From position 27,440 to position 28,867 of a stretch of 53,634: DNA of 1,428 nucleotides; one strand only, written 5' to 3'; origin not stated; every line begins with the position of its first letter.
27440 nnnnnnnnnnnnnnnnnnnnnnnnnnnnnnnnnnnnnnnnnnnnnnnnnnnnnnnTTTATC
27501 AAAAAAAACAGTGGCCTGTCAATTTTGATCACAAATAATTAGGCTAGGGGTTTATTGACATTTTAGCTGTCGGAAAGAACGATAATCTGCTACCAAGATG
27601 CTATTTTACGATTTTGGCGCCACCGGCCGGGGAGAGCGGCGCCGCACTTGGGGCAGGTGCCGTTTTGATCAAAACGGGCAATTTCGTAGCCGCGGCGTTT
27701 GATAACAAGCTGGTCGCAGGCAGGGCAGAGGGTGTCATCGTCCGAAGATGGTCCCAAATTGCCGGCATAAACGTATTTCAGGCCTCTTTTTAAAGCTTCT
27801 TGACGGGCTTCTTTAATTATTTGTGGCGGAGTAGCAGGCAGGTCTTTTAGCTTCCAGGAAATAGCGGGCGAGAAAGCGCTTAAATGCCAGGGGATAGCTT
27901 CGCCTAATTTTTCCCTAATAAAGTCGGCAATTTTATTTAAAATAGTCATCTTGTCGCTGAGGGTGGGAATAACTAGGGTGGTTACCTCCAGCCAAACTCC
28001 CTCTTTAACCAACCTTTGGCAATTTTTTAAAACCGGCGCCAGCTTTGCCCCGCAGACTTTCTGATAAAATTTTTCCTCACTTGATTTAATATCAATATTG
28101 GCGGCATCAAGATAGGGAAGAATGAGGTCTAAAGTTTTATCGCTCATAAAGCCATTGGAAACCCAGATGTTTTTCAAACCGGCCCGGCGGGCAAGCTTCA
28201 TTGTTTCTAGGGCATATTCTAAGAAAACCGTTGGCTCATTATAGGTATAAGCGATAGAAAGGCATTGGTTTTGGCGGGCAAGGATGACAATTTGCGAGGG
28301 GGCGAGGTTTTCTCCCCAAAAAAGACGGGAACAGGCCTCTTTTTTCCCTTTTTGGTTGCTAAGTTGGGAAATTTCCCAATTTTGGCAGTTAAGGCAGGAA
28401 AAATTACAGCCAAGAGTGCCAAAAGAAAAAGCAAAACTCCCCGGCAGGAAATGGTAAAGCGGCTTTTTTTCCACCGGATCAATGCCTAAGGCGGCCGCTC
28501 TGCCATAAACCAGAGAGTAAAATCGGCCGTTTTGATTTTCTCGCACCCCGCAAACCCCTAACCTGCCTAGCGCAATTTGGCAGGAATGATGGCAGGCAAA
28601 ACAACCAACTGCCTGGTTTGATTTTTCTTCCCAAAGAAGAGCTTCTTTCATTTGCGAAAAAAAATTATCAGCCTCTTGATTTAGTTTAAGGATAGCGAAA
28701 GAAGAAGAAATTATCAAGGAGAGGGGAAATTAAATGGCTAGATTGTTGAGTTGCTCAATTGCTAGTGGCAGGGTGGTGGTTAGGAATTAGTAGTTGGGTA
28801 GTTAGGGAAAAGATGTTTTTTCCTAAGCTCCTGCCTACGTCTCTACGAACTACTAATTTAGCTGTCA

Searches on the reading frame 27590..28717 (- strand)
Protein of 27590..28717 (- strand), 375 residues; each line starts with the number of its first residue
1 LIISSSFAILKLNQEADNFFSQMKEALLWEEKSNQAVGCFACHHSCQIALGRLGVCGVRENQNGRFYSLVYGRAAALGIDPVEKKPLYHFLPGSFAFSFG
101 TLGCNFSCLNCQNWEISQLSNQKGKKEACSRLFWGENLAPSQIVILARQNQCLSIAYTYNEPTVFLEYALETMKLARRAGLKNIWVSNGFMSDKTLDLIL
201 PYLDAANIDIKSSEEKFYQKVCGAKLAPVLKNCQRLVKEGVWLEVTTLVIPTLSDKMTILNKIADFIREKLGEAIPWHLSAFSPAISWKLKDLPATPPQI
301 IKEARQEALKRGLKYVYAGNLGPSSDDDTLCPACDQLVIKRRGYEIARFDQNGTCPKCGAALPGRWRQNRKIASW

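Call 77: search_protein_families(library=pfam, proteins=[window:27590-28717:-], max_evalue=0.0001)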
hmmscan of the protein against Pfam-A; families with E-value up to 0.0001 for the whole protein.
window:27590-28717:- (375 aa): 1 family
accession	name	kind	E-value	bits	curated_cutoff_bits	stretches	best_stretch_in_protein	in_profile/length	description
PF04055.27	Radical_SAM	-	1.6e-14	54.9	29.5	1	101-257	4-158/166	Radical SAM superfamily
